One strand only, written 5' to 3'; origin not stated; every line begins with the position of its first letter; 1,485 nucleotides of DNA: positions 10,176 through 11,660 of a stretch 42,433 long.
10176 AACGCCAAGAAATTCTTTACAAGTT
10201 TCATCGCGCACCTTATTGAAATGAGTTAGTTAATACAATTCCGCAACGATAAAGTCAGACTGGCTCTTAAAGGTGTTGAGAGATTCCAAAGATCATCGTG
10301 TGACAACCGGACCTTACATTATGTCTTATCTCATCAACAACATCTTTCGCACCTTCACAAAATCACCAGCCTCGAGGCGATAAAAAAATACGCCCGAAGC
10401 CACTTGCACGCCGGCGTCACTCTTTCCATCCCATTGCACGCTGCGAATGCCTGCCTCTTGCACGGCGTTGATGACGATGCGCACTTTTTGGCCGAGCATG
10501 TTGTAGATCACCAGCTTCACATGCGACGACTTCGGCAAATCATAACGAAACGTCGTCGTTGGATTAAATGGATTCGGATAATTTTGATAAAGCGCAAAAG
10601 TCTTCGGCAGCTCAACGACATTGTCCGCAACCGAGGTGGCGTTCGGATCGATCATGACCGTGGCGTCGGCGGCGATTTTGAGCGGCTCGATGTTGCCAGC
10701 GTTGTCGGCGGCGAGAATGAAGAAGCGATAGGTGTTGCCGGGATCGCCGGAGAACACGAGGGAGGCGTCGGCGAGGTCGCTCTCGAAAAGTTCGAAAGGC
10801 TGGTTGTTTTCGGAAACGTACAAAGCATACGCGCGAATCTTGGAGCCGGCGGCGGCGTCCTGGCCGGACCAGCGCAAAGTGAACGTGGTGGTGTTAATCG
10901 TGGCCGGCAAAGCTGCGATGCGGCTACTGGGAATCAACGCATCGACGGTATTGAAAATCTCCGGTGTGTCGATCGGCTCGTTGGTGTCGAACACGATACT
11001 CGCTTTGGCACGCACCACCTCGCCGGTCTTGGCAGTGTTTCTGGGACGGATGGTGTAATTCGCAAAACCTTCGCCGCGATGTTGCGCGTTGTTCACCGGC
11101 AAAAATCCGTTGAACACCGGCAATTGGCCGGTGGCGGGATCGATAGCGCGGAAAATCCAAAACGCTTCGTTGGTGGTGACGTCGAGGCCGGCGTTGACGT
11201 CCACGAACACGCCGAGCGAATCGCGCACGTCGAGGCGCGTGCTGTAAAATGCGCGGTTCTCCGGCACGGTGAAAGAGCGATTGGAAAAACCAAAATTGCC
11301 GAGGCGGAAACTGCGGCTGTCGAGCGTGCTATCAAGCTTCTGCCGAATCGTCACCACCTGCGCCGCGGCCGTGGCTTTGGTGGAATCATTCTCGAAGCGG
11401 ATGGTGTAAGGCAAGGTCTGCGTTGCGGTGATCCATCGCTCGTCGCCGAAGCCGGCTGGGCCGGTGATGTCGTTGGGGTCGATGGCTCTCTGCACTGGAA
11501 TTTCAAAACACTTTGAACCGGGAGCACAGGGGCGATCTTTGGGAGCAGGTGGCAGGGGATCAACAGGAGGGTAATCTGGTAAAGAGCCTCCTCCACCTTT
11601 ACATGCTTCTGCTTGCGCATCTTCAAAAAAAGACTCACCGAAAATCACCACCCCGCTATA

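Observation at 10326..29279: Adjacent giant T9SS cargo paralogs share a scaffold and C-terminal cassette but carry different heads and non-homologous internal payload modules at the same site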

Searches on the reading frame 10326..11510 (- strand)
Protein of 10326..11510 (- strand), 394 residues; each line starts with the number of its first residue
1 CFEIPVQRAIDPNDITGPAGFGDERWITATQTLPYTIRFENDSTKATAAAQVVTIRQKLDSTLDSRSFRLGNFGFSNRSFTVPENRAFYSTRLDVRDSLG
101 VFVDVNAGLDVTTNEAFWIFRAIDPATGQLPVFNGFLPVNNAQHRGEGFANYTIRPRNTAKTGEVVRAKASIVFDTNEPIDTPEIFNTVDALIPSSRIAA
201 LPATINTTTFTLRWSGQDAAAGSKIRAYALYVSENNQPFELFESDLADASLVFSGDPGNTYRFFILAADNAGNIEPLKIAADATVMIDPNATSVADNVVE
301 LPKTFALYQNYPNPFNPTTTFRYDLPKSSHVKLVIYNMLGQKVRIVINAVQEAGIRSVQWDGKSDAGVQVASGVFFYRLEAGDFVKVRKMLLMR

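Call 15: find_homologous_proteins(query=window:10326-11510:-, max_evalue=0.00001)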
Query window:10326-11510:- (394 aa): 3306 proteins with E <= 0.00001 among 8000 candidates; the best 120 are listed.
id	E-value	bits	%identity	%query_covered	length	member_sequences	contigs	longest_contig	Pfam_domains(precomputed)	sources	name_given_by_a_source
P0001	7.8e-183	626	71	99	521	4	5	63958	PF24595.2,PF13860.13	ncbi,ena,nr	ncbi:T9SS type A sorting domain-containing protein [candidate division KSB1 bacterium]|nr:T9SS type 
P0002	5.5e-163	561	72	87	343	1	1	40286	PF18962.8,PF24595.2,PF13860.13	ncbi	-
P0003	2.1e-138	480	54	100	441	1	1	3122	PF13585.13,PF18962.8,PF24595.2,PF13860.13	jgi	-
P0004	5.4e-130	452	54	99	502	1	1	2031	PF18962.8,PF24595.2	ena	-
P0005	4.4e-128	446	51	98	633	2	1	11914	PF18962.8,PF24595.2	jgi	jgi:hypothetical protein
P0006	6.5e-127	442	51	98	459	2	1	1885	PF18962.8,PF24595.2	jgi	jgi:acetyltransferase-like isoleucine patch superfamily enzyme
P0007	1.6e-123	431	53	98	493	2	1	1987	PF18962.8,PF24595.2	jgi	jgi:hypothetical protein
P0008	9.4e-122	425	53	98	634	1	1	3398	PF18962.8,PF24595.2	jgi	jgi:hypothetical protein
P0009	9.4e-119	415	49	98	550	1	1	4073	PF18962.8,PF24595.2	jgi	jgi:hypothetical protein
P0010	5.2e-115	403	49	99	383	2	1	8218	PF18962.8,PF24595.2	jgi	jgi:hypothetical protein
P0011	4.0e-114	400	47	98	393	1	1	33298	PF18962.8,PF24595.2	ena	-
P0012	4.4e-113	397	50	99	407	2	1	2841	PF18962.8,PF24595.2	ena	-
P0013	1.8e-112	394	48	99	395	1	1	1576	PF24595.2,PF13860.13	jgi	jgi:hypothetical protein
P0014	6.0e-109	383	49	99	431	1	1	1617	PF18962.8,PF24595.2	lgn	-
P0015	5.3e-108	380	47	96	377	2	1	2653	PF18962.8,PF24595.2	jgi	jgi:hypothetical protein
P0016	5.6e-104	367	46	99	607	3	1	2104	PF18962.8,PF24595.2,PF13488.12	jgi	jgi:hypothetical protein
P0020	2.2e-95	338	62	65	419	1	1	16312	PF24595.2,PF06951.17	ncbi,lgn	-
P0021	2.5e-93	331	45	99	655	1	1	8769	PF18962.8,PF24595.2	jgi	jgi:hypothetical protein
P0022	2.0e-91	325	56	70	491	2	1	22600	PF24595.2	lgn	-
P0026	1.1e-84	303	41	100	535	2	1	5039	PF18962.8,PF24595.2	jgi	jgi:hypothetical protein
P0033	1.7e-81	293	51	72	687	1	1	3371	PF00404.25,PF24595.2,PF25023.2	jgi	jgi:RHS repeat-associated protein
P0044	4.5e-78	281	51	72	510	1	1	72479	PF24595.2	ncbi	-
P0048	2.4e-77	279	51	70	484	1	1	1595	PF18962.8,PF24595.2,PF00041.28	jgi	jgi:hypothetical protein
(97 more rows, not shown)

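Call 18: search_solved_structures(query=window:10326-11510:-, max_evalue=1)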
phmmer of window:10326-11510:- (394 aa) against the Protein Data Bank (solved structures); distinct sequences matched with E-value up to 1: 6.
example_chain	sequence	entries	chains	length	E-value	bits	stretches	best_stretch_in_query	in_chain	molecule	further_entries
8q6t_I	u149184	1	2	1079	0.015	17.8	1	167-281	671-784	Titin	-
1bpv_A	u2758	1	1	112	0.1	15.1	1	201-285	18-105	TITIN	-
2crz_A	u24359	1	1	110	0.11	15.1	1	209-282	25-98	Fibronectin type-III domain containing protein 3a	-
3osv_A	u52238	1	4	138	0.46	13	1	323-379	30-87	Flagellar basal-body rod modification protein FlgD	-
2yuw_A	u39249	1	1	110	0.69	12.4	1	204-277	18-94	Myosin binding protein C, slow type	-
8glj_D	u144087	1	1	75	0.89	12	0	310-391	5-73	Por secretion system C-terminal sorting domain-containing protein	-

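Call 31: find_encoding_contigs(protein=P0001, flank=10000, max_places=3)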
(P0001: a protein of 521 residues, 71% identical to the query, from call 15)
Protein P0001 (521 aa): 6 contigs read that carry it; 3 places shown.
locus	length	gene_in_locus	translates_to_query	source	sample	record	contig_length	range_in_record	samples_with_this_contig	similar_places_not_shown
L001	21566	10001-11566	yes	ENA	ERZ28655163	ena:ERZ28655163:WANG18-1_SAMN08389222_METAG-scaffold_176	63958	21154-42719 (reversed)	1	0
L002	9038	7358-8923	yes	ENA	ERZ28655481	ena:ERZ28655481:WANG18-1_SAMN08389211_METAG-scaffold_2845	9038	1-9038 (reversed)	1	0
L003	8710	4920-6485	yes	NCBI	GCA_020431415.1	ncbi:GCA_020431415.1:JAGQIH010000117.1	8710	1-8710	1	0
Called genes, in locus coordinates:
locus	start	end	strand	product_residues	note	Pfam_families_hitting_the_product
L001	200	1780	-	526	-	PF04389:Peptidase_M28, PF01546:Peptidase_M20 (weak)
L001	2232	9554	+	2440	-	PF25900:PAPPA (weak), PF05048:NosD (faint), PF13229:Beta_helix (faint), PF22073:Cep192_D4 (faint), PF15780:ASH (faint), PF22544:HYDIN_VesB_CFA65-like_Ig, PF07705:CARDB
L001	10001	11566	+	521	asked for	PF24595:DUF7619, PF13860:FlgD_ig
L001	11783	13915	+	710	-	-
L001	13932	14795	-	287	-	PF21088:MS_channel_1st, PF00924:MS_channel_2nd, PF21082:MS_channel_3rd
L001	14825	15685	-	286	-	PF00924:MS_channel_2nd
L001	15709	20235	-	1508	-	PF00999:Na_H_Exchanger, PF13401:AAA_22 (faint), PF13191:AAA_16 (weak)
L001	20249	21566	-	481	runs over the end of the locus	PF02386:TrkH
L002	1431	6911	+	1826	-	PF22073:Cep192_D4 (faint), PF15780:ASH (faint), PF22544:HYDIN_VesB_CFA65-like_Ig, PF07705:CARDB (weak), PF18134:AGS_C (faint), PF07705:CARDB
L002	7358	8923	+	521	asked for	PF24595:DUF7619, PF13860:FlgD_ig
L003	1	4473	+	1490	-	PF22073:Cep192_D4 (faint), PF15780:ASH (faint), PF22544:HYDIN_VesB_CFA65-like_Ig, PF07705:CARDB (weak), PF18134:AGS_C (faint), PF07705:CARDB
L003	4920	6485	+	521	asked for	PF24595:DUF7619, PF13860:FlgD_ig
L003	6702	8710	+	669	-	?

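Call 32: find_encoding_contigs(protein=P0020, flank=10000, max_places=2)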
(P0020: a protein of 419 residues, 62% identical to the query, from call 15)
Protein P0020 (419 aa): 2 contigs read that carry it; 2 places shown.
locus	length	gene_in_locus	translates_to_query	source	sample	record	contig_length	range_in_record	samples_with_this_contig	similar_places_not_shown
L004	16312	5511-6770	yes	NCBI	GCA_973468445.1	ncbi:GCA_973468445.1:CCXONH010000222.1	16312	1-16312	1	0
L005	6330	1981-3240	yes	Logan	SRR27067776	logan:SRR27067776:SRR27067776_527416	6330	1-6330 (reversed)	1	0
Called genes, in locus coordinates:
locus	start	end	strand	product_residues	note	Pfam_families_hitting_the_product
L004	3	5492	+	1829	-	?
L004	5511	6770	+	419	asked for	PF06951:PLA2G12, PF24595:DUF7619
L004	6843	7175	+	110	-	PF18962:Por_Secre_tail (weak), PF13860:FlgD_ig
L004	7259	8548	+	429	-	-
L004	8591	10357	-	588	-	PF00004:AAA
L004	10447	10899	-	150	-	PF05635:23S_rRNA_IVP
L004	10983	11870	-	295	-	PF00005:ABC_tran, PF13304:AAA_21 (faint)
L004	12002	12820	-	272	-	PF00528:BPD_transp_1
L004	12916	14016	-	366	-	PF09084:NMT1 (weak)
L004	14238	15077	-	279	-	-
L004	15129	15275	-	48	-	PF13749:HATPase_c_4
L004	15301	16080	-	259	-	-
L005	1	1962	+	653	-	?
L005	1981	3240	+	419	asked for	PF06951:PLA2G12, PF24595:DUF7619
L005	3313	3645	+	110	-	PF18962:Por_Secre_tail (weak), PF13860:FlgD_ig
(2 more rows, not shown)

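Call 40: search_protein_families(library=pfam, proteins=[P0020, P0005, P0008, P0016, P0021, P0022, P0033, P0044, P0001, P0026], max_evalue=0.01)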
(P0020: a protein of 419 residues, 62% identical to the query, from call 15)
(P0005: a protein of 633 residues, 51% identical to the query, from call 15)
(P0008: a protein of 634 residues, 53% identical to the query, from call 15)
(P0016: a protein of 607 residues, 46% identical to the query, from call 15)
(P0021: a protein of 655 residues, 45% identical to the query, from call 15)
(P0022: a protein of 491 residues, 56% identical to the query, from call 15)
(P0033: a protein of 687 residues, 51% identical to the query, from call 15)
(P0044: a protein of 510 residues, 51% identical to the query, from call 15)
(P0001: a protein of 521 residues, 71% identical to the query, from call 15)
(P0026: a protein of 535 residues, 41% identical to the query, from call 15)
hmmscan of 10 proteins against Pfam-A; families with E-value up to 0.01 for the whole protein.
P0020 (419 aa): 3 families
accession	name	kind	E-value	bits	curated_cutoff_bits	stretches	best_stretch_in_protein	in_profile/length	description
PF24595.1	DUF7619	-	1.8e-17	64.1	27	2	170-231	1-58/133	Domain of unknown function (DUF7619)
PF06951.16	PLA2G12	-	1e-07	32.6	34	1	59-136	99-174/184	Group XII secretory phospholipase A2 precursor (PLA2G12)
PF09056.16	Phospholip_A2_3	-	0.00036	21.5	29.4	1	43-123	25-108/110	Prokaryotic phospholipase A2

P0005 (633 aa): 2 families
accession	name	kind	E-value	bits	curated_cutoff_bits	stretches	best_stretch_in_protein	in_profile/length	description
PF24595.1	DUF7619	-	2.8e-16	60.2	27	2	256-317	1-58/133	Domain of unknown function (DUF7619)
PF18962.6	Por_Secre_tail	-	1.6e-09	38.4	27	1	555-630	2-74/75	Secretion system C-terminal sorting domain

P0008 (634 aa): 2 families
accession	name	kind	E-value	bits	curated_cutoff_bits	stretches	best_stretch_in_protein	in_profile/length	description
PF24595.1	DUF7619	-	2.7e-14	53.8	27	2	386-429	89-132/133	Domain of unknown function (DUF7619)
PF18962.6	Por_Secre_tail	-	1.6e-08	35.1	27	1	549-617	2-67/75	Secretion system C-terminal sorting domain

P0016 (607 aa): 5 families
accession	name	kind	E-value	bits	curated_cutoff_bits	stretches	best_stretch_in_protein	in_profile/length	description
PF24595.1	DUF7619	-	9.6e-14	52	27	2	365-405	90-130/133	Domain of unknown function (DUF7619)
PF18962.6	Por_Secre_tail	-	2.2e-09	37.9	27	1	524-588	2-63/75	Secretion system C-terminal sorting domain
PF13488.11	Gly-zipper_Omp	-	7.7e-06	26.2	25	1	136-176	2-43/46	Glycine zipper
PF13441.11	Gly-zipper_YMGG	-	0.00065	19.8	28.9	1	132-174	2-45/45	YMGG-like Gly-zipper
PF21724.2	DUF6861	-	0.0031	17.4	28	1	136-173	46-82/194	Family of unknown function (DUF6861)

P0021 (655 aa): 3 families
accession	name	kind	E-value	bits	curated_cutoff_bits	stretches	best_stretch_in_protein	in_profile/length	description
PF24595.1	DUF7619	-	2e-15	57.5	27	2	281-342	1-58/133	Domain of unknown function (DUF7619)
PF18962.6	Por_Secre_tail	-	1.3e-05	25.8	27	1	572-638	2-65/75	Secretion system C-terminal sorting domain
PF13860.13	FlgD_ig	-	0.0017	18.7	27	0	590-618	23-51/79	FlgD Ig-like domain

P0022 (491 aa): 2 families
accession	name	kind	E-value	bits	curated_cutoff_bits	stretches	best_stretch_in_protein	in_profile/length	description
PF24595.1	DUF7619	-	1.3e-18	67.8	27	2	284-332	83-132/133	Domain of unknown function (DUF7619)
PF00404.24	Dockerin_1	-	0.00069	20.2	22.9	1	437-480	2-50/57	Dockerin type I domain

P0033 (687 aa): 2 families
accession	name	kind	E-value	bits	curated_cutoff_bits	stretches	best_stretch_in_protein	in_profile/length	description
PF24595.1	DUF7619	-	4.9e-16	59.4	27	2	369-412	87-130/133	Domain of unknown function (DUF7619)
PF00404.24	Dockerin_1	-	5e-07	30.2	22.9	1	629-677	2-51/57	Dockerin type I domain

P0044 (510 aa): 1 family
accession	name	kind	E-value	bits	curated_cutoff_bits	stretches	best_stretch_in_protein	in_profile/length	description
PF24595.1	DUF7619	-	4.6e-17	62.8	27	2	359-407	81-130/133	Domain of unknown function (DUF7619)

P0001 (521 aa): 4 families
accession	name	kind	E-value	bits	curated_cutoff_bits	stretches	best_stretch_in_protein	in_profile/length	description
PF24595.1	DUF7619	-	7.1e-17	62.2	27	2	131-192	1-58/133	Domain of unknown function (DUF7619)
PF13860.13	FlgD_ig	-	3.7e-12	46.5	27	1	439-502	12-76/79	FlgD Ig-like domain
PF13585.12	CHU_C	-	0.00061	20.3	27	1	450-507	28-78/86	CHU_C Type IX secretion signal domain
PF18962.6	Por_Secre_tail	-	0.00072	20.2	27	1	431-503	2-66/75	Secretion system C-terminal sorting domain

P0026 (535 aa): 3 families
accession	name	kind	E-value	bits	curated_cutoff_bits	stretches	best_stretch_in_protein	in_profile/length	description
PF24595.1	DUF7619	-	2.4e-13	50.7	27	2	298-345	85-132/133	Domain of unknown function (DUF7619)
PF18962.6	Por_Secre_tail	-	2.4e-05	25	27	1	461-531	2-73/75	Secretion system C-terminal sorting domain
PF13860.13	FlgD_ig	-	0.0012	19.2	27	0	470-514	13-61/79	FlgD Ig-like domain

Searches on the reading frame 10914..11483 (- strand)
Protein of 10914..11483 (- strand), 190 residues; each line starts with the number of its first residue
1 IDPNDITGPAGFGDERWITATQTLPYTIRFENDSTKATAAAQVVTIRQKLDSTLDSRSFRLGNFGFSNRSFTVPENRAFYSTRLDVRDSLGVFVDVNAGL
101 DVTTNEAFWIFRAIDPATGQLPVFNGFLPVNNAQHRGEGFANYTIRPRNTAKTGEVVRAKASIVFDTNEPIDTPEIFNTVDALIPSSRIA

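Call 47: find_related_loci(query=A2, collection=metagenome_contigs, flank=10000)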
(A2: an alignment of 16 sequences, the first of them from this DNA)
Query A2 (190 aa) in metagenome_contigs; peptide patterns used: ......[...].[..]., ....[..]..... (x = any residue, [..] = any of these).
368 stretches matched a pattern; 310 encode a relative of the query (tblastn E <= 1e-3); the best 80 are kept; 80 distinct loci.
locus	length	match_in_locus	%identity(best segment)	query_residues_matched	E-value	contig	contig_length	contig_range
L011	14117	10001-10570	86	1-190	2e-111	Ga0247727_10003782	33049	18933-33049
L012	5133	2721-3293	63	1-189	9e-83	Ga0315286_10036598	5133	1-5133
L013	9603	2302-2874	60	2-190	2e-77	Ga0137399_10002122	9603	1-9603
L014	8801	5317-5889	61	1-189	4e-77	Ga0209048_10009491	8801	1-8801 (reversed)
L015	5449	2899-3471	59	1-189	1e-73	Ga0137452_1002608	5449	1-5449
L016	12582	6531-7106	60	2-190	2e-72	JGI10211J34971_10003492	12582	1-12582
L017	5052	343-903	57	1-185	4e-72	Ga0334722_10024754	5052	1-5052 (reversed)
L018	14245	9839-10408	57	2-189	2e-71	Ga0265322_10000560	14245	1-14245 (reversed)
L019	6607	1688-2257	59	1-189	3e-70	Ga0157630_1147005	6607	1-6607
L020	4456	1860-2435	54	1-190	1e-69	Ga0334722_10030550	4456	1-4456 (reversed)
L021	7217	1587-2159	57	1-189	2e-69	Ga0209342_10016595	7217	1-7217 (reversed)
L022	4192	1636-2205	59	1-188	2e-69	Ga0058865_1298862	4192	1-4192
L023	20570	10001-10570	58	2-189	2e-69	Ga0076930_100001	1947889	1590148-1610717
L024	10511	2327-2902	55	1-189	2e-69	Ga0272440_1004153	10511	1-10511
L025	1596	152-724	60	2-189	2e-72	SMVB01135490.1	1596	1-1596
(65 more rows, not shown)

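Call 82: search_protein_families(library=pfam, proteins=[L024:2-4801:+], max_evalue=0.01)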
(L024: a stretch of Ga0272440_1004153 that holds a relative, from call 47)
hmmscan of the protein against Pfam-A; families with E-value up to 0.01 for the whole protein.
L024:2-4801:+ (1600 aa): 4 families
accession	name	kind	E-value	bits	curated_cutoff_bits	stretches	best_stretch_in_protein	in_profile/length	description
PF24595.1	DUF7619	-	6e-12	46.2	27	2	905-954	81-130/133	Domain of unknown function (DUF7619)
PF22352.2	K319L-like_PKD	-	7.8e-11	42.3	27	1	1216-1302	1-84/84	K319L-like, PKD domain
PF25788.1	Ig_Rha78A_N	-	1.4e-06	28.9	27.4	0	1365-1407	59-101/105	Rha78A-like, N-terminal immunoglobulin domain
PF07705.17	CARDB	-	0.0024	18.5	22.7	1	120-244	2-98/101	CARDB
